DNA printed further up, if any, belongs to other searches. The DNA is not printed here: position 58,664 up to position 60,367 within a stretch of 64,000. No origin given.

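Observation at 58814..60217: Sigma-70-family factor fused to two tandem ~60 aa Cys-rich (C7H) N-terminal repeats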

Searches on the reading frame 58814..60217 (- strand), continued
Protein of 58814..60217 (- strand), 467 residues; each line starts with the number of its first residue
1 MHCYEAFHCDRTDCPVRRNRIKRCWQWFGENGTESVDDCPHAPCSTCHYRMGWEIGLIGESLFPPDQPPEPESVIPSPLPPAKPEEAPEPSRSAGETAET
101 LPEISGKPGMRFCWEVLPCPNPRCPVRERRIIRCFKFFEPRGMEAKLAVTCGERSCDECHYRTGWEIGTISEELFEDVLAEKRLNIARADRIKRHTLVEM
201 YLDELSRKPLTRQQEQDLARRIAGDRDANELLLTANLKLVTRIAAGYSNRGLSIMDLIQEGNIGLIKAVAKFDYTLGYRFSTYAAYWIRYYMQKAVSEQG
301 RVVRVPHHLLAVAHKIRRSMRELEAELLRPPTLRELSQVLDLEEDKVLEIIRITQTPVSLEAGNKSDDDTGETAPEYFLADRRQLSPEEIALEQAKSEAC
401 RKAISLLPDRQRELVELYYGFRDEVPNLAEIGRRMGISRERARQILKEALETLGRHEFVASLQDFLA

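Call 20: find_encoding_contigs(protein=P0024, flank=8000, max_places=2)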
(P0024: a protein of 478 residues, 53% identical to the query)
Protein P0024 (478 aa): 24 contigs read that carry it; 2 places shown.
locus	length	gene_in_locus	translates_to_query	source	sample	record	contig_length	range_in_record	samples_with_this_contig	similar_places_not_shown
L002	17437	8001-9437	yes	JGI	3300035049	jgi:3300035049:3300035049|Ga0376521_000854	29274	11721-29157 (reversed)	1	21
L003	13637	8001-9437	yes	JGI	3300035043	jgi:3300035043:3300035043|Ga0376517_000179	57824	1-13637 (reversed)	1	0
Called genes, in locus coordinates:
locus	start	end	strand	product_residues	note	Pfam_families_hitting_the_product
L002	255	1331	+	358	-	PF00871:Acetate_kinase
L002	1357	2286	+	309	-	PF01515:PTA_PTB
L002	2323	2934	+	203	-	PF10114:PocR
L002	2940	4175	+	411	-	PF01979:Amidohydro_1, PF07969:Amidohydro_3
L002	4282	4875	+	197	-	PF01323:DSBA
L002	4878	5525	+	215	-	PF00293:NUDIX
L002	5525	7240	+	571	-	PF16949:ABC_tran_2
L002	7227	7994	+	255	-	PF13175:AAA_15 (faint), PF00005:ABC_tran, PF13304:AAA_21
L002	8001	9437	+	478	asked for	PF00140:Sigma70_r1_2 (weak), PF04542:Sigma70_r2, PF04539:Sigma70_r3 (weak), PF04545:Sigma70_r4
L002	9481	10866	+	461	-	PF03068:PAD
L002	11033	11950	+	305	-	PF02737:3HCDH_N, PF00725:3HCDH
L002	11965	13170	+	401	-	PF00871:Acetate_kinase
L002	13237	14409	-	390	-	PF03781:FGE-sulfatase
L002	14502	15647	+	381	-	PF04055:Radical_SAM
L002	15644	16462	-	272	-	PF00520:Ion_trans, PF07885:Ion_trans_2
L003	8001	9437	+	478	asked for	PF00140:Sigma70_r1_2 (weak), PF04542:Sigma70_r2, PF04539:Sigma70_r3 (weak), PF04545:Sigma70_r4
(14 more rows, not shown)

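Call 21: find_encoding_contigs(protein=P0109, flank=6000, max_places=2)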
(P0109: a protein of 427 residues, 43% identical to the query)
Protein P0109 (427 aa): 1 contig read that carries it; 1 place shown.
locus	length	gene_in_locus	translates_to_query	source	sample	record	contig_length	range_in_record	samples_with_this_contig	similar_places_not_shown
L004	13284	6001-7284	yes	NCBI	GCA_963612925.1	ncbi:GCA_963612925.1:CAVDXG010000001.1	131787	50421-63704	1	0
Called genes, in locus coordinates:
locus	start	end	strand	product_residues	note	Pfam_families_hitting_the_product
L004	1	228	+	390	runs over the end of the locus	PF03412:Peptidase_C39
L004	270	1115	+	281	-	PF02130:YbeY, PF08211:dCMP_cyt_deam_2, PF00383:dCMP_cyt_deam_1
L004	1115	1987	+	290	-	PF00009:GTP_EFTU, PF00350:Dynamin_N (faint), PF01926:MMR_HSR1, PF02421:FeoB_N, PF03193:RsgA_GTPase (faint), PF04548:AIG1, PF07650:KH_2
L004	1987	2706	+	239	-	PF11967:RecO_N, PF02565:RecO_C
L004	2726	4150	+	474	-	PF28494:GlyRS_ins_1 (weak), PF00587:tRNA-synt_2b, PF03129:HGTP_anticodon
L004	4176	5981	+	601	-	PF01807:Zn_ribbon_DnaG, PF08275:DNAG_N, PF01751:Toprim (weak), PF13155:Toprim_2, PF13362:Toprim_3, PF13662:Toprim_4, PF10410:DnaB_bind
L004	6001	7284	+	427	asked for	PF00140:Sigma70_r1_2, PF04542:Sigma70_r2, PF04539:Sigma70_r3, PF04545:Sigma70_r4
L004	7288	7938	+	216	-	PF12847:Methyltransf_18, PF04816:TrmK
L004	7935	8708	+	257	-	PF01784:DUF34_NIF3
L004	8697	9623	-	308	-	PF02401:LYTB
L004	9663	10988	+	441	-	PF00270:DEAD, PF04851:ResIII, PF00271:Helicase_C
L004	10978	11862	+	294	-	PF01261:AP_endonuc_2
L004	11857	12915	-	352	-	PF04551:GcpE, PF26540:GcpE_C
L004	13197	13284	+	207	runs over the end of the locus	PF00753:Lactamase_B, PF23023:Anti-Pycsar_Apyc1, PF19583:ODP, PF16661:Lactamase_B_6 (weak), PF12706:Lactamase_B_2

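Call 22: list_cluster_members(proteins=[P0109, P0119, P0052, P0001, P0078, P0113, P0103])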
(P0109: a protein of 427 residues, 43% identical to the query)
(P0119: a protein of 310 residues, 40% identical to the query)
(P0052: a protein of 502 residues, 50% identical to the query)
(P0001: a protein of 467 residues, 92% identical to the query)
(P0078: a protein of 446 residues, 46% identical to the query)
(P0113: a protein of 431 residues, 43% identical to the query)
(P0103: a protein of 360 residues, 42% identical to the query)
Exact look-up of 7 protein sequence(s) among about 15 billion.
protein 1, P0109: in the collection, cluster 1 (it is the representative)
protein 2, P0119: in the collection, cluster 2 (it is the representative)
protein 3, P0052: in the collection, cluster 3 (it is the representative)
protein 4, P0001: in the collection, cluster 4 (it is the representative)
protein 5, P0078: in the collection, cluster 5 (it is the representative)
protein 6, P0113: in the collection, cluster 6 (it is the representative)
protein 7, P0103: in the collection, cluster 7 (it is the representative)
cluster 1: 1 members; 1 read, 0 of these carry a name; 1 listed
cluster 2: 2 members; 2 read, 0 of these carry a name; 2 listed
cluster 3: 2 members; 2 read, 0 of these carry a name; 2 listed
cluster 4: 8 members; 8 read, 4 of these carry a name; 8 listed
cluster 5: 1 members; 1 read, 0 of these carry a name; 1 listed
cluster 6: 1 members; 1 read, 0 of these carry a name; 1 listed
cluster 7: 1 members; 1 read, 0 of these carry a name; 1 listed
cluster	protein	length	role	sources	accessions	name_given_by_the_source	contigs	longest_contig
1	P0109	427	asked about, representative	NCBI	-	-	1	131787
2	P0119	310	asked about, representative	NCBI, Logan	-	-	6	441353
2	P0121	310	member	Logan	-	-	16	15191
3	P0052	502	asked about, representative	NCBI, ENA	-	-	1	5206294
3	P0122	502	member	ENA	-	-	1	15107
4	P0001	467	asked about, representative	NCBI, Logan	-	-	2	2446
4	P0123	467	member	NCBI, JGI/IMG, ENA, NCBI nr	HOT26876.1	MAG TPA: RNA polymerase sigma factor RpoD/SigA [Candidatus Ozemobacteraceae bacterium] | RNA polymerase sigma factor RpoD/SigA [Candidatus Ozemobacteraceae bacterium]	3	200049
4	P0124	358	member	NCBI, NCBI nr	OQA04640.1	MAG: RNA polymerase sigma factor SigA [bacterium ADurb.Bin374]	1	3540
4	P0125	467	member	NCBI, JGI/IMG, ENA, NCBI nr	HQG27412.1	MAG TPA: RNA polymerase sigma factor RpoD/SigA [Candidatus Ozemobacteraceae bacterium] | RNA polymerase sigma factor RpoD/SigA [Candidatus Ozemobacteraceae bacterium]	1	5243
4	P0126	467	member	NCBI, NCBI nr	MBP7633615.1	sigma-70 family RNA polymerase sigma factor [Candidatus Ozemobacteraceae bacterium]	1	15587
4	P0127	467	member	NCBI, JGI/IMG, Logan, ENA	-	-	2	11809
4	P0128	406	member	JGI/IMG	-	-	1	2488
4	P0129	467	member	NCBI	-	-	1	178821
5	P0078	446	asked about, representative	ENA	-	-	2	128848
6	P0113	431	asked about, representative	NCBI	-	-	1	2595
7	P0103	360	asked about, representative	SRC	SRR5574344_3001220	-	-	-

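Call 36: find_homologous_proteins(query=P0109, max_evalue=1e-60)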
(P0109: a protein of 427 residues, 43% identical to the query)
Query P0109 (427 aa): 8000 proteins with E <= 1e-60 among 8000 candidates; the best 120 are listed.
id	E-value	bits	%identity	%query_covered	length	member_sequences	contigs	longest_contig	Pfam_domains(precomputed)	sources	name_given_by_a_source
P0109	3.8e-266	901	100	100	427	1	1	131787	PF04545.23,PF00140.26,PF04542.21,PF04539.23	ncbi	-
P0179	1.4e-265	899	100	100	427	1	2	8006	PF04545.23,PF00140.26,PF04542.21,PF04539.23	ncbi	-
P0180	2.6e-241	819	94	94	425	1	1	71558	PF04545.23,PF00140.26,PF04542.21,PF04539.23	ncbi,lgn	-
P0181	2.7e-237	806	93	94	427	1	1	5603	PF04545.23,PF00140.26,PF04542.21,PF04539.23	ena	-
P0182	1.3e-236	803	93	94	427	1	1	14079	PF04545.23,PF00140.26,PF04542.21,PF04539.23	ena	-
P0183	2.2e-236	803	93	94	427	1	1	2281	PF04545.23,PF00140.26,PF04542.21,PF04539.23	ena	-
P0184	1.1e-235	800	95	91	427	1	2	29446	PF04545.23,PF00140.26,PF04542.21,PF04539.23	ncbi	-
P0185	4.1e-235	798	94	91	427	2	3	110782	PF04545.23,PF00140.26,PF04542.21,PF04539.23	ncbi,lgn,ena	-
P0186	9.3e-219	745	90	92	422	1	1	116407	PF04545.23,PF00140.26,PF04542.21,PF04539.23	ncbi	-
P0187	1.1e-217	741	90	92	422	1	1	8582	PF04545.23,PF00140.26,PF04542.21,PF04539.23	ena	-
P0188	1.3e-217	741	90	92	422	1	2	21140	PF04545.23,PF00140.26,PF04542.21,PF04539.23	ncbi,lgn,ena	-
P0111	6.7e-215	732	87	91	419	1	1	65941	PF04545.23,PF00140.26,PF04542.21,PF04539.23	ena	-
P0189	1.1e-209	715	83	96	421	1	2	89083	PF04545.23,PF00140.26,PF04542.21,PF04539.23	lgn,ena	-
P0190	4.5e-200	683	79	96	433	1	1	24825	PF04545.23,PF00140.26,PF04542.21,PF04539.23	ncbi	-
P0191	1.9e-198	678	79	94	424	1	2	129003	PF04545.23,PF00140.26,PF03979.20,PF04542.21,PF04539.23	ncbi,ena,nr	ncbi:MAG: RNA polymerase sigma factor RpoD [Bacilli bacterium]|nr:RNA polymerase sigma factor RpoD [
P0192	9.6e-191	652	76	93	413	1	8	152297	PF04545.23,PF00140.26,PF04542.21,PF04539.23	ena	-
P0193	9.4e-189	646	79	91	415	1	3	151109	PF04545.23,PF00140.26,PF04542.21,PF04539.23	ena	-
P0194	2.2e-188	645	78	91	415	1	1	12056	PF04545.23,PF00140.26,PF04542.21,PF04539.23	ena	-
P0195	2.3e-188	644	77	93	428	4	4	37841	PF04545.23,PF00140.26,PF04542.21,PF04539.23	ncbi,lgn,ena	-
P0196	7.4e-187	640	76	91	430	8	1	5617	PF04545.23,PF00140.26,PF04542.21,PF04539.23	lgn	-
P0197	8.8e-187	639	74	97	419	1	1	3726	PF04545.23,PF00140.26,PF04542.21,PF04539.23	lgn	-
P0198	1.2e-186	639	74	94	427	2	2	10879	PF04545.23,PF00140.26,PF04542.21,PF04539.23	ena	-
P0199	1.4e-185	635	75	94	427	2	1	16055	PF04545.23,PF00140.26,PF04542.21,PF04539.23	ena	-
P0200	2.8e-185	634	72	100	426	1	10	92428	PF04545.23,PF00140.26,PF04542.21,PF04539.23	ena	-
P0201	5.2e-185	633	72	100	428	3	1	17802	PF04545.23,PF00140.26,PF04542.21,PF04539.23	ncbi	-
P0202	7.6e-185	633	72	100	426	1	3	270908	PF04545.23,PF00140.26,PF04542.21,PF04539.23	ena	-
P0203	2.4e-183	628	72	96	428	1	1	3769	PF04545.23,PF00140.26,PF04542.21,PF04539.23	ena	-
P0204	3.3e-183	628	75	91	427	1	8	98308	PF04545.23,PF00140.26,PF04542.21,PF04539.23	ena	-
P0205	3.4e-183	627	71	100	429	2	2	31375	PF04545.23,PF00140.26,PF04542.21,PF04539.23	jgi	jgi:RNA polymerase primary sigma factor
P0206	1.1e-182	626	71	99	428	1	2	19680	PF04545.23,PF00140.26,PF04542.21,PF04539.23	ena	-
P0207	3.5e-182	624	71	99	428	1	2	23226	PF04545.23,PF00140.26,PF04542.21,PF04539.23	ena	-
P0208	4.0e-182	624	72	97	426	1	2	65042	PF04545.23,PF00140.26,PF04542.21,PF04539.23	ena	-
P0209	1.1e-181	623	72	98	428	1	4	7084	PF04545.23,PF00140.26,PF04542.21,PF04539.23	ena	-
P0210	1.8e-181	622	72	97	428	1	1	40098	PF04545.23,PF00140.26,PF04542.21,PF04539.23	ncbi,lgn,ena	-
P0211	3.1e-181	621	71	98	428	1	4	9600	PF04545.23,PF00140.26,PF04542.21,PF04539.23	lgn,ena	-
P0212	5.5e-181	620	71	98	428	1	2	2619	PF04545.23,PF00140.26,PF04542.21,PF04539.23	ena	-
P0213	1.7e-180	619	74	91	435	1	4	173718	PF04545.23,PF00140.26,PF04542.21,PF04539.23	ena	-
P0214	3.4e-178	611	72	95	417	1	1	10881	PF04545.23,PF00140.26,PF04542.21,PF04539.23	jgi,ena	-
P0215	3.5e-178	611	73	90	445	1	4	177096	PF04545.23,PF00140.26,PF04542.21,PF04539.23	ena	-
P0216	3.7e-178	611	72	97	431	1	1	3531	PF04545.23,PF00140.26,PF04542.21,PF04539.23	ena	-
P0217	3.6e-177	608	73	96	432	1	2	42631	PF04545.23,PF00140.26,PF04542.21,PF04539.23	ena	-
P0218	6.8e-177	607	75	91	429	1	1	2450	PF04545.23,PF00140.26,PF04542.21,PF04539.23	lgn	-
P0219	1.2e-176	606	72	96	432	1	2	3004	PF04545.23,PF00140.26,PF04542.21,PF04539.23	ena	-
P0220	4.3e-176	604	70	96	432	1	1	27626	PF04545.23,PF00140.26,PF04542.21,PF04539.23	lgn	-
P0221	5.0e-176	604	73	94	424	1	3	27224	PF04545.23,PF00140.26,PF04542.21,PF04539.23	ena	-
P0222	5.8e-176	604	70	96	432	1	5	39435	PF04545.23,PF00140.26,PF04542.21,PF04539.23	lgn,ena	-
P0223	6.7e-176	603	71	97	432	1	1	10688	PF04545.23,PF00140.26,PF04542.21,PF04539.23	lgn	-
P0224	7.5e-176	603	74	91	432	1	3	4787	PF04545.23,PF00140.26,PF03979.20,PF04542.21,PF04539.23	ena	-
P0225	7.7e-176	603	72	96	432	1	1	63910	PF04545.23,PF00140.26,PF04542.21,PF04539.23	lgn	-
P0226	9.1e-176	603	70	96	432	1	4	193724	PF04545.23,PF00140.26,PF04542.21,PF04539.23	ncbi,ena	-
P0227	9.6e-176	603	74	94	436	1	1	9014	PF04545.23,PF00140.26,PF04542.21,PF04539.23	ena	-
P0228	1.4e-175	602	71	93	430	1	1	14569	PF04545.23,PF00140.26,PF04542.21,PF04539.23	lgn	-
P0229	1.5e-175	602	75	91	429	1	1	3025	PF04545.23,PF00140.26,PF04542.21,PF04539.23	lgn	-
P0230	1.6e-175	602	73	91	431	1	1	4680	PF04545.23,PF00140.26,PF04542.21,PF04539.23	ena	-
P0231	1.6e-175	602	73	94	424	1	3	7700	PF04545.23,PF00140.26,PF04542.21,PF04539.23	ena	-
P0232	1.9e-175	602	72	95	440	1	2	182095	PF04545.23,PF00140.26,PF04542.21,PF04539.23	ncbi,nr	ncbi:MAG: RNA polymerase sigma factor RpoD [Bacilli bacterium]|nr:RNA polymerase sigma factor RpoD [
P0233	1.9e-175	602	72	95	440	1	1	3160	PF04545.23,PF00140.26,PF04542.21,PF04539.23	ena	-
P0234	3.1e-175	601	70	96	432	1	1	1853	PF04545.23,PF00140.26,PF04542.21,PF04539.23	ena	-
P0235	3.7e-175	601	73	91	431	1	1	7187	PF04545.23,PF00140.26,PF04542.21,PF04539.23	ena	-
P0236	3.7e-175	601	73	94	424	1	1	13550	PF04545.23,PF00140.26,PF04542.21,PF04539.23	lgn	-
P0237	5.4e-175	600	73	91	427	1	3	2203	PF04545.23,PF00140.26,PF04542.21,PF04539.23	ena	-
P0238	5.9e-175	600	73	93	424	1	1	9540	PF04545.23,PF00140.26,PF04542.21,PF04539.23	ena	-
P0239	7.3e-175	600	71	96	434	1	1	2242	PF04545.23,PF00140.26,PF04542.21,PF04539.23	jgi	jgi:RNA polymerase primary sigma factor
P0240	7.7e-175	600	71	93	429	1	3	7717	PF04545.23,PF00140.26,PF04542.21,PF04539.23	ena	-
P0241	8.0e-175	600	71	93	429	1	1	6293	PF04545.23,PF00140.26,PF04542.21,PF04539.23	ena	-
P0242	8.2e-175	600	71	96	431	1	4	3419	PF04545.23,PF00140.26,PF04542.21,PF04539.23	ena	-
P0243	9.0e-175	600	74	91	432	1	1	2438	PF04545.23,PF00140.26,PF03979.20,PF04542.21,PF04539.23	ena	-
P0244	9.6e-175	600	70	91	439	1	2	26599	PF04545.23,PF00140.26,PF03979.20,PF04542.21,PF04539.23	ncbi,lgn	-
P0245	1.0e-174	600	73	92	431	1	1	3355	PF04545.23,PF00140.26,PF04542.21,PF04539.23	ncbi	-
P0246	1.3e-174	599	71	96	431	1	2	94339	PF04545.23,PF00140.26,PF04542.21,PF04539.23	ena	-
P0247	1.4e-174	599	73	92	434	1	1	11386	PF04545.23,PF00140.26,PF04542.21,PF04539.23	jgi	-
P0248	1.5e-174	599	73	91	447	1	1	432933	PF04545.23,PF00140.26,PF04542.21,PF04539.23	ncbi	-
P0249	1.7e-174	599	70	97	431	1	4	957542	PF04545.23,PF00140.26,PF04542.21,PF04539.23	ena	-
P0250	1.7e-174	599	71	96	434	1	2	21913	PF04545.23,PF00140.26,PF04542.21,PF04539.23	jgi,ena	-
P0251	2.1e-174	599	71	96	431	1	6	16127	PF04545.23,PF00140.26,PF04542.21,PF04539.23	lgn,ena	-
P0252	2.2e-174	598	71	97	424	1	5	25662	PF04545.23,PF00140.26,PF04542.21,PF04539.23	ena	-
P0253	3.4e-174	598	73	90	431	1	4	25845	PF04545.23,PF00140.26,PF04542.21,PF04539.23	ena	-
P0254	3.7e-174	598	71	96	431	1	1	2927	PF04545.23,PF00140.26,PF04542.21,PF04539.23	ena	-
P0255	4.1e-174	598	69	93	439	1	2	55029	PF04545.23,PF00140.26,PF03979.20,PF04542.21,PF04539.23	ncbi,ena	-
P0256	5.0e-174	597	75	92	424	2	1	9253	PF04545.23,PF00140.26,PF04542.21,PF04539.23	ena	-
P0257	5.3e-174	597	73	91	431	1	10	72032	PF04545.23,PF00140.26,PF04542.21,PF04539.23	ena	-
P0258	5.3e-174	597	70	97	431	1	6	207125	PF04545.23,PF00140.26,PF04542.21,PF04539.23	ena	-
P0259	6.6e-174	597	72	96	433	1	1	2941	PF04545.23,PF00140.26,PF04542.21,PF04539.23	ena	-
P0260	6.6e-174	597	69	100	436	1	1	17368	PF04545.23,PF00140.26,PF04542.21,PF04539.23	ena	-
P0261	6.6e-174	597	71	98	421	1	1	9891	PF04545.23,PF00140.26,PF04542.21,PF04539.23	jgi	-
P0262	6.7e-174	597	74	90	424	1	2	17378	PF04545.23,PF00140.26,PF04542.21,PF04539.23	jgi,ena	-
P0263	8.4e-174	597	70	94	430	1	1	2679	PF04545.23,PF00140.26,PF04542.21,PF04539.23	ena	-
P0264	1.1e-173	596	71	94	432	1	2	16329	PF04545.23,PF00140.26,PF04542.21,PF04539.23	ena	-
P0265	1.2e-173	596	72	92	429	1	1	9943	PF04545.23,PF00140.26,PF04542.21,PF04539.23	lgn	-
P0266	1.2e-173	596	70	97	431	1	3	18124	PF04545.23,PF00140.26,PF04542.21,PF04539.23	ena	-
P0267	1.2e-173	596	71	96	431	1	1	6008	PF04545.23,PF00140.26,PF04542.21,PF04539.23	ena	-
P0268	1.3e-173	596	70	96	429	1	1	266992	PF04545.23,PF00140.26,PF04542.21,PF04539.23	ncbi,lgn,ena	-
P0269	1.5e-173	596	71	94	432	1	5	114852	PF04545.23,PF00140.26,PF04542.21,PF04539.23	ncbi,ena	-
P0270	1.5e-173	596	69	100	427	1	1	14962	PF04545.23,PF00140.26,PF03979.20,PF04542.21,PF04539.23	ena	-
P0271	1.6e-173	596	70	96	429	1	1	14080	PF04545.23,PF00140.26,PF04542.21,PF04539.23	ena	-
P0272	1.8e-173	595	74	90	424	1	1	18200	PF04545.23,PF00140.26,PF04542.21,PF04539.23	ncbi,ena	-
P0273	2.1e-173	595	70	97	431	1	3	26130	PF04545.23,PF00140.26,PF04542.21,PF04539.23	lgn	-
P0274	2.1e-173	595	73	91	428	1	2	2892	PF04545.23,PF00140.26,PF04542.21,PF04539.23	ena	-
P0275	2.4e-173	595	70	99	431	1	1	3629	PF04545.23,PF00140.26,PF04542.21,PF04539.23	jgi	-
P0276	2.4e-173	595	71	93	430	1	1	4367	PF04545.23,PF00140.26,PF04542.21,PF04539.23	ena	-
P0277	3.0e-173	595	71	91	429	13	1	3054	PF04545.23,PF00140.26,PF03979.20,PF04542.21,PF04539.23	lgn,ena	-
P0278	3.1e-173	595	72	91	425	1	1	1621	PF04545.23,PF00140.26,PF04542.21,PF04539.23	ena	-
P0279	3.2e-173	595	69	97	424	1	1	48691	PF04545.23,PF00140.26,PF04542.21,PF04539.23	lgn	-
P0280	4.0e-173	594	69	96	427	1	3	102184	PF04545.23,PF00140.26,PF04542.21,PF04539.23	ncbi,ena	-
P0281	4.1e-173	594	69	97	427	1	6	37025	PF04545.23,PF00140.26,PF04542.21,PF04539.23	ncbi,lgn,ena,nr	ncbi:MAG: RNA polymerase sigma factor RpoD [Bacilli bacterium]|nr:RNA polymerase sigma factor RpoD [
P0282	4.4e-173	594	71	94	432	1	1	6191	PF04545.23,PF00140.26,PF04542.21,PF04539.23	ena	-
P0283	4.6e-173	594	71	97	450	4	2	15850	PF04545.23,PF00140.26,PF04542.21,PF04539.23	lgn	-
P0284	4.9e-173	594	73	93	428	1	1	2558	PF04545.23,PF00140.26,PF04542.21,PF04539.23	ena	-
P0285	5.5e-173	594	71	94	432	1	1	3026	PF04545.23,PF00140.26,PF04542.21,PF04539.23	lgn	-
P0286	5.5e-173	594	70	97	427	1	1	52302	PF04545.23,PF00140.26,PF04542.21,PF04539.23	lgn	-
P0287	5.8e-173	594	71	94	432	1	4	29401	PF04545.23,PF00140.26,PF04542.21,PF04539.23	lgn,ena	-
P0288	5.8e-173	594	73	93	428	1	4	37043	PF04545.23,PF00140.26,PF04542.21,PF04539.23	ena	-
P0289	6.0e-173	594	70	97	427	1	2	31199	PF04545.23,PF00140.26,PF04542.21,PF04539.23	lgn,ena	-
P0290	6.0e-173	594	76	91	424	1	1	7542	PF04545.23,PF00140.26,PF04542.21,PF04539.23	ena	-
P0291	6.2e-173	594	70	97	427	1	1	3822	PF04545.23,PF00140.26,PF04542.21,PF04539.23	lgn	-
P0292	6.6e-173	594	74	91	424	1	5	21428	PF04545.23,PF00140.26,PF04542.21,PF04539.23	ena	-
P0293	6.7e-173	594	70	96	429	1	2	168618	PF04545.23,PF00140.26,PF04542.21,PF04539.23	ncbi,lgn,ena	-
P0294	6.7e-173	594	70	97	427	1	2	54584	PF04545.23,PF00140.26,PF04542.21,PF04539.23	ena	-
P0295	6.8e-173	594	69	99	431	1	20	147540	PF04545.23,PF00140.26,PF04542.21,PF04539.23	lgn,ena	-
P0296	6.8e-173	594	70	97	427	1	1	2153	PF04545.23,PF00140.26,PF04542.21,PF04539.23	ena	-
